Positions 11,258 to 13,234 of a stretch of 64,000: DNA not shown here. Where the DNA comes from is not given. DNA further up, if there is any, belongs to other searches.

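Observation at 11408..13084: Kinase-fold plus Pol-beta nucleotidyltransferase fusion with a non-canonical catalytic loop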

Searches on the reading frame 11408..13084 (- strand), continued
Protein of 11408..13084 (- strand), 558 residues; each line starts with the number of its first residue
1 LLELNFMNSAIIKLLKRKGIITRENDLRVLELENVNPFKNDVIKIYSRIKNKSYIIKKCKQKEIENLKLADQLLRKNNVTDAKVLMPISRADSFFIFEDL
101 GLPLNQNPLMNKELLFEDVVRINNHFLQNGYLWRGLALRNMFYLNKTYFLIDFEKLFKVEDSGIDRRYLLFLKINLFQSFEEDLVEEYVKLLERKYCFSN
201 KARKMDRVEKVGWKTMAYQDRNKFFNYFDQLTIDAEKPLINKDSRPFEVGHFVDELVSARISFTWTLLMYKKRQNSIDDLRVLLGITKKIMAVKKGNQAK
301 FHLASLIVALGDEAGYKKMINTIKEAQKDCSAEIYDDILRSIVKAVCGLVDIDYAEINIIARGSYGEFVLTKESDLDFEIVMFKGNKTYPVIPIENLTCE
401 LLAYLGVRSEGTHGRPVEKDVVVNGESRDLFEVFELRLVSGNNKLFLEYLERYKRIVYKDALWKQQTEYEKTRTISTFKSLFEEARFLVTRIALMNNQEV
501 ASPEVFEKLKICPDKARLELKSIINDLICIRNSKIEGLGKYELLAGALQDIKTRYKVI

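Call 22: search_protein_families(library=pfam, proteins=[P0012, P0018, P0022, P0025, P0028, P0030, P0035, P0011, P0013, P0014], max_evalue=0.1)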
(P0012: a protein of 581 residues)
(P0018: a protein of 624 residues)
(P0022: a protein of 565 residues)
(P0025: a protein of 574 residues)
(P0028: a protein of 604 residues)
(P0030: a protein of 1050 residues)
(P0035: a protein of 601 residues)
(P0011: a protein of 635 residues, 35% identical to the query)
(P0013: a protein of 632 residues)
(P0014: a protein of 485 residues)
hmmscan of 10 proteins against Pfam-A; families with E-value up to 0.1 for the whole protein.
P0012 (581 aa): 1 family
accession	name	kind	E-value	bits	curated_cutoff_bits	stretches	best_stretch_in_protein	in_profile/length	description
PF13080.11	DUF3926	-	0.039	14.5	26.4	0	517-546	2-34/43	Protein of unknown function (DUF3926)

P0018 (624 aa): 2 families
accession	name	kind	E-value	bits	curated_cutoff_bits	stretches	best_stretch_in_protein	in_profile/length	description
PF01909.29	NTP_transf_2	-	0.00064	20.5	21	1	411-481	14-73/93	Nucleotidyltransferase domain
PF22600.2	MTPAP-like_central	-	0.053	14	27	0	394-439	25-67/139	Poly(A) RNA polymerase, mitochondrial-like, central palm domain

P0022 (565 aa): 1 family
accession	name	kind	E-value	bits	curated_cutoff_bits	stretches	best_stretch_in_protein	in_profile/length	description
PF22600.2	MTPAP-like_central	-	0.0061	17.1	27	1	337-408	17-89/139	Poly(A) RNA polymerase, mitochondrial-like, central palm domain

P0025 (574 aa): 1 family
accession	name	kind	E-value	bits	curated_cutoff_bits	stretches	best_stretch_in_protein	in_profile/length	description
PF01909.29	NTP_transf_2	-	0.011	16.5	21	1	365-417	12-47/93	Nucleotidyltransferase domain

P0028 (604 aa): 0 families

P0030 (1050 aa): 1 family
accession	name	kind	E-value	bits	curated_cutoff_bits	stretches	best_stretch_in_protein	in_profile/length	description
PF02794.22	HlyC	-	1.5e-08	35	25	1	925-1019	9-102/127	RTX toxin acyltransferase family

P0035 (601 aa): 1 family
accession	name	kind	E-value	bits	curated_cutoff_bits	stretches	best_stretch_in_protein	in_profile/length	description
PF01909.29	NTP_transf_2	-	0.014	16.2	21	1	383-429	2-45/93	Nucleotidyltransferase domain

P0011 (635 aa): 3 families
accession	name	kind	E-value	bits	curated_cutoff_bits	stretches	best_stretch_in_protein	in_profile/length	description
PF03109.22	ABC1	-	0.0099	15.5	22.9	1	76-172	141-230/244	ABC1 atypical kinase-like domain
PF01909.29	NTP_transf_2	-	0.03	15.2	21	0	400-507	8-76/93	Nucleotidyltransferase domain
PF04762.18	Beta-prop_ELP1_1st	-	0.043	13.1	26.8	1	154-201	305-352/359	ELP1 first N-terminal beta-propeller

P0013 (632 aa): 0 families

P0014 (485 aa): 1 family
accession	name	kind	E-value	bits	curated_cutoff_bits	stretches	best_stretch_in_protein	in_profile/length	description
PF21425.3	DTP-pb9_A-dom_N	-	0.096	13.2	27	0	419-471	31-84/84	Distal tail protein pb9, A domain, N-terminal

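Call 24: find_encoding_contigs(protein=P0011, flank=10000, max_places=2)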
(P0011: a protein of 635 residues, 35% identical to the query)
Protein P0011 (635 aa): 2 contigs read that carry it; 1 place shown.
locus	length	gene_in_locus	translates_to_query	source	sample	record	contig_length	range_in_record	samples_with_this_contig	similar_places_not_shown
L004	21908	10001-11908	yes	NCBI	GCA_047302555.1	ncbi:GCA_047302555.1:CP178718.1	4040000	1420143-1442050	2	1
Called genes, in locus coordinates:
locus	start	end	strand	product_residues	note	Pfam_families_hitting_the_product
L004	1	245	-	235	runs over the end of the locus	PF01061:ABC2_membrane, PF12698:ABC2_membrane_3 (weak)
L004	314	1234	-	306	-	PF00005:ABC_tran, PF13304:AAA_21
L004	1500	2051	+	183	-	-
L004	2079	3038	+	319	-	-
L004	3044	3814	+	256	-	PF00483:NTP_transferase, PF12804:NTP_transf_3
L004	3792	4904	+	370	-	PF04321:RmlD_sub_bind, PF01073:3Beta_HSD, PF01370:Epimerase, PF02719:Polysacc_synt_2, PF16363:GDP_Man_Dehyd, PF07993:NAD_binding_4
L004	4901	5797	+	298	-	PF01073:3Beta_HSD (faint), PF01370:Epimerase, PF02719:Polysacc_synt_2 (weak), PF07993:NAD_binding_4 (weak), PF16363:GDP_Man_Dehyd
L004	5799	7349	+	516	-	PF00266:Aminotran_5 (faint), PF01041:DegT_DnrJ_EryC1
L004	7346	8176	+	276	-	PF00142:Fer4_NifH, PF01656:CbiA, PF13614:AAA_31 (weak)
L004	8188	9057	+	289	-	PF23381:Beta-prop_IFT122_1st, PF24796:WDR55, PF24814:WD40_Prp19, PF24817:WD40_WDHD1_1st, PF25174:Beta-prop_THOC3, PF25175:Beta-prop_WDR5, PF23414:Beta-prop_EML_2, PF25171:Beta-prop_WDR36-Utp21_1st, +49 more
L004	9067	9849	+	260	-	-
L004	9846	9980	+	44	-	-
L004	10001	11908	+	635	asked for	-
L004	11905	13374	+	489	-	PF00501:AMP-binding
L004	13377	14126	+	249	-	PF00561:Abhydrolase_1 (weak), PF12146:Hydrolase_4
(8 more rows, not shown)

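Call 25: find_encoding_contigs(protein=P0030, flank=10000, max_places=2)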
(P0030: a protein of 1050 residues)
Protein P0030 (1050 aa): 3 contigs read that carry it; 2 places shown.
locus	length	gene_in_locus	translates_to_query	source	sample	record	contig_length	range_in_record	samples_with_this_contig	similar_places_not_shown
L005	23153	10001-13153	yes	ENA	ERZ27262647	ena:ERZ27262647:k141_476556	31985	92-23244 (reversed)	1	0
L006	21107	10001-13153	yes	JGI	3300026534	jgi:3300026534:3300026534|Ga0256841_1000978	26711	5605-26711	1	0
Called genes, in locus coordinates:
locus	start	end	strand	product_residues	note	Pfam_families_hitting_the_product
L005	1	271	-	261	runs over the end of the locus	-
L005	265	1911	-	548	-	PF00282:Pyridoxal_deC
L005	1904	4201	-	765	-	PF13439:Glyco_transf_4 (faint), PF13579:Glyco_trans_4_4 (weak), PF00534:Glycos_transf_1, PF04055:Radical_SAM, PF13186:SPASM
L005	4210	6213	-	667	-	PF13186:SPASM (weak)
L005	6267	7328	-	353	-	-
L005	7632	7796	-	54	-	-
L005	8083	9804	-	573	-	PF03485:Arg_tRNA_synt_N, PF00750:tRNA-synt_1d, PF05746:DALR_1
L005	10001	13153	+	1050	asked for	PF02794:HlyC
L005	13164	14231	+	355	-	-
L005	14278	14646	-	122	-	PF01609:DDE_Tnp_1, PF13612:DDE_Tnp_1_3 (weak), PF13359:DDE_Tnp_4 (faint), PF13586:DDE_Tnp_1_2 (weak)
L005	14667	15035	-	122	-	PF13340:DUF4096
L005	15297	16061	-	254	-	PF01548:DEDD_Tnp_IS110, PF02371:Transposase_20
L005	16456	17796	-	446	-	PF25919:BSH_CusB (faint), PF25917:BSH_RND (weak), PF26002:Beta-barrel_AprE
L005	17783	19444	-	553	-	PF00664:ABC_membrane, PF00005:ABC_tran, PF02463:SMC_N (weak), PF13304:AAA_21 (weak)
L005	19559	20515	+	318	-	PF05598:DUF772, PF01609:DDE_Tnp_1, PF13612:DDE_Tnp_1_3 (weak), PF13359:DDE_Tnp_4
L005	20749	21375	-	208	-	PF20039:DUF6441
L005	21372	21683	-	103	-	PF05354:Phage_attach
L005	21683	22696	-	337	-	PF03864:Phage_cap_E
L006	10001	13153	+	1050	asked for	PF02794:HlyC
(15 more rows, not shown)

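Call 26: find_encoding_contigs(protein=P0012, flank=10000, max_places=2)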
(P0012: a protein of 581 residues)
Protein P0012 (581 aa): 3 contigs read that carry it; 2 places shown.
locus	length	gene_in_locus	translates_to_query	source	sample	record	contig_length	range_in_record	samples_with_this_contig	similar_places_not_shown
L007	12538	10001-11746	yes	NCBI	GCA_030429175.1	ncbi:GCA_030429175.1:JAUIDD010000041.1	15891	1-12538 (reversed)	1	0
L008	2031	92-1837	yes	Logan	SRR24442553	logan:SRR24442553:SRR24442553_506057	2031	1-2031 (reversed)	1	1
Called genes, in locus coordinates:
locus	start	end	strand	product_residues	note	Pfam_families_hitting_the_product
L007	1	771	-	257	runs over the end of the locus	PF01061:ABC2_membrane, PF12698:ABC2_membrane_3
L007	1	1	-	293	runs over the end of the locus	PF03279:Lip_A_acyltrans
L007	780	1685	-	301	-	PF00005:ABC_tran, PF13304:AAA_21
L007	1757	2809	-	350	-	PF05569:Peptidase_M56 (faint), PF01435:Peptidase_M48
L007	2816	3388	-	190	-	PF04011:LemA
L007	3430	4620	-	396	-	PF00083:Sugar_tr, PF07690:MFS_1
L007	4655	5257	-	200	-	PF01726:LexA_DNA_bind, PF00717:Peptidase_S24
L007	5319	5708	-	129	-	PF03061:4HBT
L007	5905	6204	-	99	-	-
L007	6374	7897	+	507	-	PF01554:MatE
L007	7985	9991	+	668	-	PF04055:Radical_SAM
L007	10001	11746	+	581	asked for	-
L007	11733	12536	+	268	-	?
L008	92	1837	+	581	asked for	-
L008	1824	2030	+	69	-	?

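Call 37: search_protein_families(library=padloc, proteins=[window:11408-13084:-], max_evalue=0.01)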
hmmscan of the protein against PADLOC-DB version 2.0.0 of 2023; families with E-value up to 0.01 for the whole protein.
window:11408-13084:- (558 aa): 0 families

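Call 45: find_encoding_contigs(protein=P0018, flank=10000, max_places=2)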
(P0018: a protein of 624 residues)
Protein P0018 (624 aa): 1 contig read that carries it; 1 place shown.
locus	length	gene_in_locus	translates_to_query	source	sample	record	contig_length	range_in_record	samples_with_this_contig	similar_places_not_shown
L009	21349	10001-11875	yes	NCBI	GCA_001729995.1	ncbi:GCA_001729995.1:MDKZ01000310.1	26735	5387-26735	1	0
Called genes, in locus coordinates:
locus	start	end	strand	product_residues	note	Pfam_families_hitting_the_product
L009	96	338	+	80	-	-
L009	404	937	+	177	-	PF04970:LRAT (weak)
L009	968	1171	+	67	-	-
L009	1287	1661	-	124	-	-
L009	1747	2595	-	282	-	PF04383:KilA-N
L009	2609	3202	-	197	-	PF00589:Phage_integrase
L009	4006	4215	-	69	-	-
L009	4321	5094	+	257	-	-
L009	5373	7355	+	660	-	PF04055:Radical_SAM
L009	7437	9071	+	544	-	PF00282:Pyridoxal_deC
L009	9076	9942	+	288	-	PF01370:Epimerase, PF04321:RmlD_sub_bind (weak), PF16363:GDP_Man_Dehyd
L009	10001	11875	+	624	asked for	-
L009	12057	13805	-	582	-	PF03485:Arg_tRNA_synt_N, PF00750:tRNA-synt_1d, PF05746:DALR_1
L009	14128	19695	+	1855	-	PF07669:Eco57I (weak), PF28553:WH_1, PF28554:DUF8437, PF00176:SNF2-rel_dom (weak), PF00270:DEAD (faint), PF04851:ResIII, PF28555:Helicase_dom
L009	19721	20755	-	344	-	-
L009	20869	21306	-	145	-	-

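Call 63: find_related_loci(query=A6, collection=genome_contigs, flank=10000)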
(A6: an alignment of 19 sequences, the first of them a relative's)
Query A6 (624 aa) in genome_contigs; peptide patterns used: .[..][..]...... (x = any residue, [..] = any of these).
54 stretches matched a pattern; 17 encode a relative of the query (tblastn E <= 1e-3); 17 distinct loci.
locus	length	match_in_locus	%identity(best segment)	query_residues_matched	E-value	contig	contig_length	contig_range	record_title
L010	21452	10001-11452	27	44-544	2e-42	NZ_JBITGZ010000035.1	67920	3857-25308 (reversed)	Kitasatospora sp. NPDC050543 NPDC050543_58_F8.ctg-0035, whole genome shotgun sequence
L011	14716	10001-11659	26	44-603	1e-42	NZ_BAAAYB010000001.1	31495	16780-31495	Kitasatospora albolonga strain JCM 4716 sequence001, whole genome shotgun sequence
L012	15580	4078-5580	27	27-544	2e-37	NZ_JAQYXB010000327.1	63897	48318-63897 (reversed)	Streptomyces sp. SP17BM10 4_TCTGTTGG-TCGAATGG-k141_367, whole genome shotgun sequence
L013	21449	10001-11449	27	47-545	1e-36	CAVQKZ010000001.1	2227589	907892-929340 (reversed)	MAG: uncultured Actinomycetota bacterium isolate MFD01213.bin.2.197 genome assembly, contig: contig_14890, whole genome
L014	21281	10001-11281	27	93-544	1e-36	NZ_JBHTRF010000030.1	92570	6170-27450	Kitasatospora sp. NPDC056446 NPDC056446_T11_H6.ctg-0030, whole genome shotgun sequence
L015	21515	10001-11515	25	23-544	4e-36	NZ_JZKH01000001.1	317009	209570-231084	Streptomyces rubellomurinus strain ATCC 31215 contig-0, whole genome shotgun sequence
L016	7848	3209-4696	25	99-609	9e-36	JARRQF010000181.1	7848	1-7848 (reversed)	MAG: Candidatus Thiodiazotropha sp. isolate Spart_195_MAG scaffold_2430, whole genome shotgun sequence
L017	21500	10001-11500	26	27-544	4e-38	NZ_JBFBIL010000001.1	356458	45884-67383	Kitasatospora sp. NPDC088351 NPDC088351_187_D5.ctg-0001, whole genome shotgun sequence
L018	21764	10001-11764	25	24-622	2e-32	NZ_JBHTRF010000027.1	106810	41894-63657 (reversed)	Kitasatospora sp. NPDC056446 NPDC056446_T11_H6.ctg-0027, whole genome shotgun sequence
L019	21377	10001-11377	26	148-622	1e-31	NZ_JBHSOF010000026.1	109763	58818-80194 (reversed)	Kitasatospora misakiensis strain CGMCC 4.1437 spades_K_default_26, whole genome shotgun sequence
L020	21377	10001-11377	26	148-622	1e-31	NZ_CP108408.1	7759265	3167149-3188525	Kitasatospora sp. NBC_01300 chromosome, complete genome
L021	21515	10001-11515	27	22-544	4e-46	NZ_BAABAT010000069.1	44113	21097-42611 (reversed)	Dactylosporangium darangshiense strain JCM 17441 sequence069, whole genome shotgun sequence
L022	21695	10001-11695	25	46-621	1e-47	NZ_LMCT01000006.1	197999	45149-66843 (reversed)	Kitasatospora sp. Root107 contig_14, whole genome shotgun sequence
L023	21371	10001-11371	25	148-619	1e-23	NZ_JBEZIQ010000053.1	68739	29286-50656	Kitasatospora sp. NPDC048545 NPDC048545_295_G5.ctg-0053, whole genome shotgun sequence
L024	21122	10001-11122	26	148-544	3e-25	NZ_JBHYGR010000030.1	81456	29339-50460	Kitasatospora sp. NPDC059088 NPDC059088_T51_B2.ctg-0030, whole genome shotgun sequence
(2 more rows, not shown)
